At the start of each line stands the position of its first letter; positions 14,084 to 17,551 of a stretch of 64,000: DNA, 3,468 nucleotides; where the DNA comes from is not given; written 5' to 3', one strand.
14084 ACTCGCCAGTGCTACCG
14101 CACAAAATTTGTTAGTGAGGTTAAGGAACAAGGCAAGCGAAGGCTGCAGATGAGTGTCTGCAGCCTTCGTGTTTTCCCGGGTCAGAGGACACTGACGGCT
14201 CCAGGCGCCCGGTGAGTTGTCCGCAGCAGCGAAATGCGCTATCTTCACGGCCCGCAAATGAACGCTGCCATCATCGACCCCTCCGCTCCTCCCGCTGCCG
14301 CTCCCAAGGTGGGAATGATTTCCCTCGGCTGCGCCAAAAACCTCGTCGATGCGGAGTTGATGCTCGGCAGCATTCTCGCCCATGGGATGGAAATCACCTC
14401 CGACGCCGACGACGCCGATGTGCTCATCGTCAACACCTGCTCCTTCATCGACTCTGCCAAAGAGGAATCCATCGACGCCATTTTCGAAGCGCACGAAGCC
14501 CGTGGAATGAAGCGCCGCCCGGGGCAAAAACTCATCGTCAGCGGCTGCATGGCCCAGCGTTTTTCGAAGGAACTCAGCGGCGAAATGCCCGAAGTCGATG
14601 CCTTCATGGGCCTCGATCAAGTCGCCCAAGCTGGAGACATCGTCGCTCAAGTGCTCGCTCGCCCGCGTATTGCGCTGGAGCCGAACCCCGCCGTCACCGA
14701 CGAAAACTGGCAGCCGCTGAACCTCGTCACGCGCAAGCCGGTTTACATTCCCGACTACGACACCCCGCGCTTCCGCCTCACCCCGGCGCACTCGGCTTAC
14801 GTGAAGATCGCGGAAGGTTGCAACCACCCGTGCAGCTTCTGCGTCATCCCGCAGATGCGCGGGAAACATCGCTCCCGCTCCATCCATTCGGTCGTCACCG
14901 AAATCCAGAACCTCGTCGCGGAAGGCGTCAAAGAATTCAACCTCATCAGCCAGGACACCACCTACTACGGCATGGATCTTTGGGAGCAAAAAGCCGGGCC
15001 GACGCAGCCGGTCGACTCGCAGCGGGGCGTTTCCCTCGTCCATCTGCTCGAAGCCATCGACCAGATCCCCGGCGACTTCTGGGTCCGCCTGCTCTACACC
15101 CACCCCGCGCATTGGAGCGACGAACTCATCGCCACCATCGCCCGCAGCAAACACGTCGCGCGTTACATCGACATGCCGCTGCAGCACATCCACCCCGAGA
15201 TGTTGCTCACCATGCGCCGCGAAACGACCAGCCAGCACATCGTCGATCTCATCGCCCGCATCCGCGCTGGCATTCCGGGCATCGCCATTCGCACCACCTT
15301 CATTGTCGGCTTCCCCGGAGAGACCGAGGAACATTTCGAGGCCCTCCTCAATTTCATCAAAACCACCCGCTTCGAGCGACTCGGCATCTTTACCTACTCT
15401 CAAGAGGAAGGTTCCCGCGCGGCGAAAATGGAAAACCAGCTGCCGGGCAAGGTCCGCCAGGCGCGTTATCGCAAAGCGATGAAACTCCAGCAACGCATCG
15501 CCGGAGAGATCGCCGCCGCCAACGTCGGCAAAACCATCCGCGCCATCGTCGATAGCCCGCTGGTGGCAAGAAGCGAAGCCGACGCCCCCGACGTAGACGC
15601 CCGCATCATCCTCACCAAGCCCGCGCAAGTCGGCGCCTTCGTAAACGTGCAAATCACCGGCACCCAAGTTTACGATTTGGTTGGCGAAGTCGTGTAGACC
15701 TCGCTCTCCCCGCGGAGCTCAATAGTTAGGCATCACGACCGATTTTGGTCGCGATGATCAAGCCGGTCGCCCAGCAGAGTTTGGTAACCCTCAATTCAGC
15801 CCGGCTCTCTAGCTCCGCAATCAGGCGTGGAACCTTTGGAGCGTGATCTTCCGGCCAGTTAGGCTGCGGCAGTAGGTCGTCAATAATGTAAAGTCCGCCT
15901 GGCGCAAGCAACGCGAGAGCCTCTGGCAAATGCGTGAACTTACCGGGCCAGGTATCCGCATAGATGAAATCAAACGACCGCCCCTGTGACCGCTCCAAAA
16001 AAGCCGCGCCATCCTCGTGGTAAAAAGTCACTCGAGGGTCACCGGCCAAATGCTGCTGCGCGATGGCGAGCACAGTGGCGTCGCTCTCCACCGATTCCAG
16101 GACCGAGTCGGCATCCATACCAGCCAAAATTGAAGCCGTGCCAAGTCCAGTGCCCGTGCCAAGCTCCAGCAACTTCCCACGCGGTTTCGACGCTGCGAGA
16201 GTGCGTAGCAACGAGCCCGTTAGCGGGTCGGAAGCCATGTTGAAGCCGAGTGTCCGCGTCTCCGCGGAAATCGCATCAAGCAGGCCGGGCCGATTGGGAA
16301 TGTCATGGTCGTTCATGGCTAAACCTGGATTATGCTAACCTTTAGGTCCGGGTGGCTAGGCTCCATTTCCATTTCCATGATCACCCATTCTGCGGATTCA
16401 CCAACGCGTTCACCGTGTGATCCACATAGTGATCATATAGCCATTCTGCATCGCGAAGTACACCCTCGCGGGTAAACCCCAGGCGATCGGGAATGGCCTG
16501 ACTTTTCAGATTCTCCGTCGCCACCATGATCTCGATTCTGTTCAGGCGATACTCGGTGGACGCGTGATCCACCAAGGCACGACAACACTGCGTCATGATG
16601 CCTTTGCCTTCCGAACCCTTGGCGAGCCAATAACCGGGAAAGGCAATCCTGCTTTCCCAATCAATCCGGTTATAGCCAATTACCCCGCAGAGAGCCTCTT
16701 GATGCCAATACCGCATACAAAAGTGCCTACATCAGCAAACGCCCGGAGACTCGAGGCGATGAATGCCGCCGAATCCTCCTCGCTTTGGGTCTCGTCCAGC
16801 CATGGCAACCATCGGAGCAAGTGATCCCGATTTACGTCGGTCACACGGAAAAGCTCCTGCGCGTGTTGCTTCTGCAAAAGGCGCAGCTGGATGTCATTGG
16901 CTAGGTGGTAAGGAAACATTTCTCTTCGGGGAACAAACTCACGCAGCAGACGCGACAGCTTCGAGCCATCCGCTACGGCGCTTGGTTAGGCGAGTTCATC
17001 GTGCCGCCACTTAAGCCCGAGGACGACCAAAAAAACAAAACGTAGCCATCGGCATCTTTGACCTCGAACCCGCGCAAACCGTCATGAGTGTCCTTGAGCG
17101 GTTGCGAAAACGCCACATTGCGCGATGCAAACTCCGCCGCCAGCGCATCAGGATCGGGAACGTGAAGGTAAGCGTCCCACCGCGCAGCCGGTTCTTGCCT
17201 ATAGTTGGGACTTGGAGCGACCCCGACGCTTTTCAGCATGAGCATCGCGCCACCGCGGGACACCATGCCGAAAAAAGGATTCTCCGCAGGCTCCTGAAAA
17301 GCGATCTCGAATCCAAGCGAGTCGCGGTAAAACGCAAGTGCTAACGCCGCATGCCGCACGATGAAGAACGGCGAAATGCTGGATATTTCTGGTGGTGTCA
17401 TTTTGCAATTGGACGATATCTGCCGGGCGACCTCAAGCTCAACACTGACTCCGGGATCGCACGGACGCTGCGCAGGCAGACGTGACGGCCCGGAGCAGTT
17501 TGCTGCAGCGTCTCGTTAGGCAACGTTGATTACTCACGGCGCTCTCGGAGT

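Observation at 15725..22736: Integron-type gene-cassette array with a private attC family but no integrase in view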

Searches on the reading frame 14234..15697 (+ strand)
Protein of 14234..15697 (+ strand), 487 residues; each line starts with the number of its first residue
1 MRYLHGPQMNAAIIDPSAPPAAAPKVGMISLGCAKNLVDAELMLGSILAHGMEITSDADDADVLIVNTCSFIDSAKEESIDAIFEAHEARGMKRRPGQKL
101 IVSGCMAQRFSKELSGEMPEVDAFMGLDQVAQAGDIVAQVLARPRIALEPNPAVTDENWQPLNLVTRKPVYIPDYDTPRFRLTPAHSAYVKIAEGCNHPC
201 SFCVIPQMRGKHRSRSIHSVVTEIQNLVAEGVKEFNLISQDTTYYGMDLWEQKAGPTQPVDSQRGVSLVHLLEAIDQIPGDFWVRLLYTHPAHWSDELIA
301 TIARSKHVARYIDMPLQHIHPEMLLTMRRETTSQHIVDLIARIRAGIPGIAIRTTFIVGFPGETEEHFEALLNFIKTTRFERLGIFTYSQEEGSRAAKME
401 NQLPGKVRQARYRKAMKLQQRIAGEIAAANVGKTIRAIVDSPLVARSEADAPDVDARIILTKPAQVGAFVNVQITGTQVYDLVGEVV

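Call 8: search_protein_families(library=pfam, proteins=[window:14234-15697:+], max_evalue=0.01)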
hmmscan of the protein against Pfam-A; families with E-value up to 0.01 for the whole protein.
window:14234-15697:+ (487 aa): 3 families
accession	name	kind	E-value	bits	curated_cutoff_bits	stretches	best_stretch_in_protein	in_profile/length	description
PF00919.26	UPF0004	-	9.6e-26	90.1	27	1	25-126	1-98/98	Uncharacterized protein family UPF0004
PF04055.27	Radical_SAM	-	4.5e-21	76.2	29.5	1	191-375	2-166/166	Radical SAM superfamily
PF18693.7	TRAM_2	-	5.1e-14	52.6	27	1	431-487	1-63/63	TRAM domain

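Call 12: find_encoding_contigs(protein=window:14234-15697:+, flank=10000, max_places=6)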
Protein window:14234-15697:+ (487 aa): 2 contigs read that carry it; 2 places shown.
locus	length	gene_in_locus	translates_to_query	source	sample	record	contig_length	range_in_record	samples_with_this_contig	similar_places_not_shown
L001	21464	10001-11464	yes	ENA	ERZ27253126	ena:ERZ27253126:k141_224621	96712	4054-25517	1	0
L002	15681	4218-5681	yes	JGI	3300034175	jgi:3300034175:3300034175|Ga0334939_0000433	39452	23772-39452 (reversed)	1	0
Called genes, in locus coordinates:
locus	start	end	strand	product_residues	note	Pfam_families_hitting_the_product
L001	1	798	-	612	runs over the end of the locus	PF00112:Peptidase_C1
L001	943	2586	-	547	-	PF00118:Cpn60_TCP1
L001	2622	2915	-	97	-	PF00166:Cpn10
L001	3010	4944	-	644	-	PF00012:HSP70, PF06723:MreB_Mbl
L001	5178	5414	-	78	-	-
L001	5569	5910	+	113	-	PF01638:HxlR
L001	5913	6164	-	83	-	-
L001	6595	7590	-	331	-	PF00482:T2SSF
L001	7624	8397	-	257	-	PF00132:Hexapep (weak), PF25084:LbH_EIF2B (faint), PF25087:GMPPB_C, PF00132:Hexapep (weak), PF13720:Acetyltransf_11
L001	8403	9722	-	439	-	PF03331:LpxC, PF07977:FabA, PF22817:ApeP-like (weak), PF22818:ApeI-like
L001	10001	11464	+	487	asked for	PF00919:UPF0004, PF04055:Radical_SAM, PF18693:TRAM_2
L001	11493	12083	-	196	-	PF13649:Methyltransf_25 (faint), PF13578:Methyltransf_24 (weak)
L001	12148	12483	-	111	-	PF00583:Acetyltransf_1 (weak), PF13302:Acetyltransf_3, PF13420:Acetyltransf_4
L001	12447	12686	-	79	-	-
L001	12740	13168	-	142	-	PF00903:Glyoxalase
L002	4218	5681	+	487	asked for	PF00919:UPF0004, PF04055:Radical_SAM, PF18693:TRAM_2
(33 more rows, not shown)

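Call 28: find_related_loci(query=window:14234-15697:+, collection=metagenome_contigs, flank=10000)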
Query window:14234-15697:+ (487 aa) in metagenome_contigs; peptide patterns used: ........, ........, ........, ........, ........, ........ (x = any residue, [..] = any of these).
600 stretches matched a pattern (row limit reached: there are more); 595 encode a relative of the query (tblastn E <= 1e-3); the best 80 are kept; 80 distinct loci.
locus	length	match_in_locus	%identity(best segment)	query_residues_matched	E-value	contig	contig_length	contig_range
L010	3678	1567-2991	74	17-484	0e+0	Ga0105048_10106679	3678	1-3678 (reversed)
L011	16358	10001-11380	73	21-487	0e+0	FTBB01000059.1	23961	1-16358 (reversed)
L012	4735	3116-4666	69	1-487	0e+0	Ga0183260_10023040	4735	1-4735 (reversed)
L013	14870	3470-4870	73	25-487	0e+0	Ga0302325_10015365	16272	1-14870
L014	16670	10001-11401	73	25-487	0e+0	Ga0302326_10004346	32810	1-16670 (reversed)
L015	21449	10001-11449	72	6-485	0e+0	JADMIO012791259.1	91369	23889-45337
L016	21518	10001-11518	69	1-487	0e+0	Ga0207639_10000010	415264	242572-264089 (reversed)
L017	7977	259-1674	70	5-483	0e+0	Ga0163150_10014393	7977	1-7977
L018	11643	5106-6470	71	25-485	0e+0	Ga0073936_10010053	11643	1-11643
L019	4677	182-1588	69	13-485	0e+0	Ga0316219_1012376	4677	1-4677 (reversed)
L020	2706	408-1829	67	3-487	0e+0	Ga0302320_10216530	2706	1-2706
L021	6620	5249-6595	70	22-484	0e+0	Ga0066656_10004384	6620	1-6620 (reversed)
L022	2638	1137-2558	67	3-483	0e+0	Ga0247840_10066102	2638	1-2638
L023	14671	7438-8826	69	17-485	0e+0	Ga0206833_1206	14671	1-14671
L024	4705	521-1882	70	17-485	0e+0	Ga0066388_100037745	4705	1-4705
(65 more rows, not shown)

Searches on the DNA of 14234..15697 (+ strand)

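Call 29: search_with_rna_model(model_id=R1, sources=[L003, L004, L005, L006, L007, L008, L009, L010, L011, L012, L013, L014, L015, L016, L017, L018, L019, L020, L021, L022, L023, L024, L025, L026, L027, L028, L029, L030, L031, L032, L033, L034, L035, L036, L037, L038, L039, L040, L041, L042, L043, L044, L045, L046, L047, L048, L049, L050, L051, L052, L053, L054, L055, L056, L057, L058, L059, L060, L061, L062, L063, L064, L065, L066, L067, L068, L069, L070, L071, L072, L073, L074, L075, L076, L077, L078, L079, L080, L081, L082, L083, L084, L085, L086, L087, L088, L089], max_evalue=0.1)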
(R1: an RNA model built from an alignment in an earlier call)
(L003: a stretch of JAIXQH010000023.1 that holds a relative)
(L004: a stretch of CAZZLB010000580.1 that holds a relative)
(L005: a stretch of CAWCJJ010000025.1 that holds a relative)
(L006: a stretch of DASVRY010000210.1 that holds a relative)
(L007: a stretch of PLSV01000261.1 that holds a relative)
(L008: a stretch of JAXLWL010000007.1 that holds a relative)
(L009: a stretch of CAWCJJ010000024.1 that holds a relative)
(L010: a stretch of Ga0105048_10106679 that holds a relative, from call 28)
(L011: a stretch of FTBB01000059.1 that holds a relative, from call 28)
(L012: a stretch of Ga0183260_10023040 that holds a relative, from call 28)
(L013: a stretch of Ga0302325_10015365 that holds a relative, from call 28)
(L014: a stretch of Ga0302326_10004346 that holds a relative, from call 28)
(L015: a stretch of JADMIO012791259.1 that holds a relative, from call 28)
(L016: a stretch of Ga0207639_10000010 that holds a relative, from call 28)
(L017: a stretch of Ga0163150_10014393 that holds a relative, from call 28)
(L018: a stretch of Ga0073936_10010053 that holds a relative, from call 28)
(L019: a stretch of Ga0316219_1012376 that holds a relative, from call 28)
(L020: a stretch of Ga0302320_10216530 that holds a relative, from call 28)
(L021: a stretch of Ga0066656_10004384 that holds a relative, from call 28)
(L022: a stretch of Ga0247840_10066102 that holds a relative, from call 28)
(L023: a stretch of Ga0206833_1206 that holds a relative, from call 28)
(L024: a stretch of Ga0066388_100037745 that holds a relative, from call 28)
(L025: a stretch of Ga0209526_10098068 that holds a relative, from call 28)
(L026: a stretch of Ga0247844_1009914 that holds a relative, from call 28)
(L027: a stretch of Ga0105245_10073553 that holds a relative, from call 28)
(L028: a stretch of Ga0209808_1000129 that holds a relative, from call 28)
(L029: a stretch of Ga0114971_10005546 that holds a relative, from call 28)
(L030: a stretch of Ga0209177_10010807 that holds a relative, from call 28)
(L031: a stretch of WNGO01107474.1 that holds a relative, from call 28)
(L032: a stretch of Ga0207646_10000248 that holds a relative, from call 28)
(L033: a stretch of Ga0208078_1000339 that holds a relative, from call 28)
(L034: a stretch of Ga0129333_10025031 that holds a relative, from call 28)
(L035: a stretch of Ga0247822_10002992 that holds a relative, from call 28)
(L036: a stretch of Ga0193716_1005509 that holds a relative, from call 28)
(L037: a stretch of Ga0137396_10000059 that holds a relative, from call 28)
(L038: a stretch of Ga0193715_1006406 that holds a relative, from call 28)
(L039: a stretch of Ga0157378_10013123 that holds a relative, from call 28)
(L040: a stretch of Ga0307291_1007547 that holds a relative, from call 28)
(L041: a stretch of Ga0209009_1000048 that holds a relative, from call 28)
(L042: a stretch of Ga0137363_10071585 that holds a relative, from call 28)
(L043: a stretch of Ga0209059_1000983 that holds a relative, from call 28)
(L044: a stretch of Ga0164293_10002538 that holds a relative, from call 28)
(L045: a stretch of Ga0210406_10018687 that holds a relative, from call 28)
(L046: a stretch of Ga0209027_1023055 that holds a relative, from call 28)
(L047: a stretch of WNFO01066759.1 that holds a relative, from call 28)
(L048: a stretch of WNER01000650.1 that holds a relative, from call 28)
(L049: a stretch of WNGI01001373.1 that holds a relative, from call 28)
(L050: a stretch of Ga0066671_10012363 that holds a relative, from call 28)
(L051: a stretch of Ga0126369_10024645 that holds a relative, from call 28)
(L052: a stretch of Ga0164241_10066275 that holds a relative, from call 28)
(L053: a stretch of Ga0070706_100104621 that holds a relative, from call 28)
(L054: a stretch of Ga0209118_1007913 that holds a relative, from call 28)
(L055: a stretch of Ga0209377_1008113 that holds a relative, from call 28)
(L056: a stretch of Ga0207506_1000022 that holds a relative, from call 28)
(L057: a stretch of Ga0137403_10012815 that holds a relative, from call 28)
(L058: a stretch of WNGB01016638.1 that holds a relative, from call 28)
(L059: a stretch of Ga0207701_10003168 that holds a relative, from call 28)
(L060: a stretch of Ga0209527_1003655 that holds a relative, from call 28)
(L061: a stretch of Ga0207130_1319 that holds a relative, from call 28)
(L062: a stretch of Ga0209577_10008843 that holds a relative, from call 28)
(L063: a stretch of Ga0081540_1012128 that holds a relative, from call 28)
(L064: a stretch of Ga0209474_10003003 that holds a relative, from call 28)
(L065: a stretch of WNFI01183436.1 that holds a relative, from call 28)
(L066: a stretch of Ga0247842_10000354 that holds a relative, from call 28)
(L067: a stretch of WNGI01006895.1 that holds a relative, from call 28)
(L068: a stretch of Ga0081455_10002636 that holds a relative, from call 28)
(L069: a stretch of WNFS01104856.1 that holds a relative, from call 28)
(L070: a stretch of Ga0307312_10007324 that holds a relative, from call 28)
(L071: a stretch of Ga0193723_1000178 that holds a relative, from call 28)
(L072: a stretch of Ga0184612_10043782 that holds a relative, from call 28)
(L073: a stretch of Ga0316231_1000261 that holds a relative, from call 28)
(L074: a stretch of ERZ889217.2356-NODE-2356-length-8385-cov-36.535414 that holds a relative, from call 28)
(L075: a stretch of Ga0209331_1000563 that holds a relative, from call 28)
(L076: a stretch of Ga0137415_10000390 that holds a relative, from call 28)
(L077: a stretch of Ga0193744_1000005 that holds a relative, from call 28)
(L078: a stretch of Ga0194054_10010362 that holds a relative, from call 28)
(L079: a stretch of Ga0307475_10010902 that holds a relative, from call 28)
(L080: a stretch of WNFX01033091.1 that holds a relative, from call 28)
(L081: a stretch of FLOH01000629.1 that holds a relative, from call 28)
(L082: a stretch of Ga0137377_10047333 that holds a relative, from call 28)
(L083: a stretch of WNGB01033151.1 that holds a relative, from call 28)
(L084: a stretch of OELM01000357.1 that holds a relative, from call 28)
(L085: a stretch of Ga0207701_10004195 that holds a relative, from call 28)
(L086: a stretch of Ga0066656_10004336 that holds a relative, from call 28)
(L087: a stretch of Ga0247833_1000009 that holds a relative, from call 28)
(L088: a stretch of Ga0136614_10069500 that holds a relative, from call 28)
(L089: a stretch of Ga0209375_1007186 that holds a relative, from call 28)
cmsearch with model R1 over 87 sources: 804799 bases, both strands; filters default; matches with E-value up to 0.1: 20.
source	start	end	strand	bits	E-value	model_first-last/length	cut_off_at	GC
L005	2711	2813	+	93.5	6.2e-23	1-103/103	no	0.64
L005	3480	3568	+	89.4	8.7e-22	1-103/103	no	0.65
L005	1121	1224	+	87.2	3.7e-21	1-103/103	no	0.66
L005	1496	1584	+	86.8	4.7e-21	1-103/103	no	0.7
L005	4311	4399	+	84.5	2.1e-20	1-103/103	no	0.58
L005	7452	7553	+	83.8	3.5e-20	1-103/103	no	0.61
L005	5252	5340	+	82.5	8.1e-20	1-103/103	no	0.67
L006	204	317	-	79.7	5.1e-19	1-103/103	no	0.61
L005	1887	1991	+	72.5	5.6e-17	1-103/103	no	0.62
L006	697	820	-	66.8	2.2e-15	1-103/103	no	0.7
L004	926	1015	+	64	1.4e-14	1-103/103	no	0.56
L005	2268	2352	+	50.9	7.6e-11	1-103/103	no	0.67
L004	1858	1965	+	50.6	9.2e-11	1-103/103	no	0.53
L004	1255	1389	+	46.9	1e-09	1-103/103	no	0.57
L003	2698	2795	+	44.9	3.8e-09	1-103/103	no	0.65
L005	5896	5993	+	44.2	5.8e-09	1-103/103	no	0.62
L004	1524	1658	+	43.1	1.2e-08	1-103/103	no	0.53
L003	1619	1716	+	28.5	0.00017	1-103/103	no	0.66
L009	7975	8000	+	27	0.00046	1-26/103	3'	0.62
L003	2230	2318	+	21.9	0.013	1-103/103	no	0.54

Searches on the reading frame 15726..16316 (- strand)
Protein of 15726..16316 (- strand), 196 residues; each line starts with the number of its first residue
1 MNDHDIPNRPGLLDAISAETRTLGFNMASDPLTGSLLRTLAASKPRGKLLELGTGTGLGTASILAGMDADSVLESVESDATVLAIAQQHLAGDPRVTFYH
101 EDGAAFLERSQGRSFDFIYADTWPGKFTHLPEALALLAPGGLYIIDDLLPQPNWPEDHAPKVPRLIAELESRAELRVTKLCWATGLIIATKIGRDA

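Call 8: search_protein_families(library=pfam, proteins=[window:15726-16316:-], max_evalue=0.01)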
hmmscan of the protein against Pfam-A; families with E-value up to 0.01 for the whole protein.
window:15726-16316:- (196 aa): 7 families
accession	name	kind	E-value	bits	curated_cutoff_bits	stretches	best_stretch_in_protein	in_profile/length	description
PF13578.12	Methyltransf_24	-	7.6e-07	30.4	26.3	1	50-147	1-104/105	Methyltransferase domain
PF13649.12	Methyltransf_25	-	2.3e-05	25.4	27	1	50-141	2-97/97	Methyltransferase domain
PF00398.26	RrnaAD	-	0.00017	21.2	24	1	45-106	30-88/263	Ribosomal RNA adenine dimethylase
PF13489.12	Methyltransf_23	-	0.00031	20.9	27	1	35-152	12-123/164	Methyltransferase domain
PF01596.23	Methyltransf_3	-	0.0006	19.6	22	1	32-157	31-164/204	O-methyltransferase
PF13847.12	Methyltransf_31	-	0.0061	16.7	27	1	46-148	4-112/145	Methyltransferase domain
PF08242.18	Methyltransf_12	-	0.0067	17.6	30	0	50-120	1-71/98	Methyltransferase domain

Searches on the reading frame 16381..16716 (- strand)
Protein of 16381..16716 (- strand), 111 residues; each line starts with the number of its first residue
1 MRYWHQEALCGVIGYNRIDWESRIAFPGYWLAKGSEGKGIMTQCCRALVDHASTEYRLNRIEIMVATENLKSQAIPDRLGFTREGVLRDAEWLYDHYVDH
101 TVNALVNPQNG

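Call 8: search_protein_families(library=pfam, proteins=[window:16381-16716:-], max_evalue=0.01)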
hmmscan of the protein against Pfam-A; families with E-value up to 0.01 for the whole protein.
window:16381-16716:- (111 aa): 3 families
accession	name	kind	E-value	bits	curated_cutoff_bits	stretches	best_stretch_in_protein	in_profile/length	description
PF13302.13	Acetyltransf_3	-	5.5e-15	56.7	25.4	1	8-82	65-138/138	Acetyltransferase (GNAT) domain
PF13420.13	Acetyltransf_4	-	5.9e-08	33.3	24.3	1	5-102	56-155/155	Acetyltransferase (GNAT) domain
PF00583.31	Acetyltransf_1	-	7.5e-07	29.9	20.7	1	5-81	40-116/116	Acetyltransferase (GNAT) family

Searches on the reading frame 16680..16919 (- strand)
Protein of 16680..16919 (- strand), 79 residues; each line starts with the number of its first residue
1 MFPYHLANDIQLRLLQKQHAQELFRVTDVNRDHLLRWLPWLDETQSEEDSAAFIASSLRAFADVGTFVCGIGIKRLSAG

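Call 8: search_protein_families(library=pfam, proteins=[window:16680-16919:-], max_evalue=0.01)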
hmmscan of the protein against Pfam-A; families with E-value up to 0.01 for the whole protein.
window:16680-16919:- (79 aa): 1 family
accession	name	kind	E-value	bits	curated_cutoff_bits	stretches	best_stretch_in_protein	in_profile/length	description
PF02899.23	Phage_int_SAM_1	-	0.0017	19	22.3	1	11-61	25-75/83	Phage integrase, N-terminal SAM-like domain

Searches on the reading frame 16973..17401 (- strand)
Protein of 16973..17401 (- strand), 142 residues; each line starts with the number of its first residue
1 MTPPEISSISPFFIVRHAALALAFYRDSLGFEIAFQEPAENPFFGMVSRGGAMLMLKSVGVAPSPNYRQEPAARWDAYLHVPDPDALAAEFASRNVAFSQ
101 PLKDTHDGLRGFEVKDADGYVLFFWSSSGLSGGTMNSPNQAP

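Call 8: search_protein_families(library=pfam, proteins=[window:16973-17401:-], max_evalue=0.01)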
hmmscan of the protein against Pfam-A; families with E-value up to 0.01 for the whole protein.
window:16973-17401:- (142 aa): 1 family
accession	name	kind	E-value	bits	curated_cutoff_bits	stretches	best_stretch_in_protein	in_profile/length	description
PF00903.31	Glyoxalase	-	2.2e-09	38.2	20.6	1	13-122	7-119/121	Glyoxalase/Bleomycin resistance protein/Dioxygenase superfamily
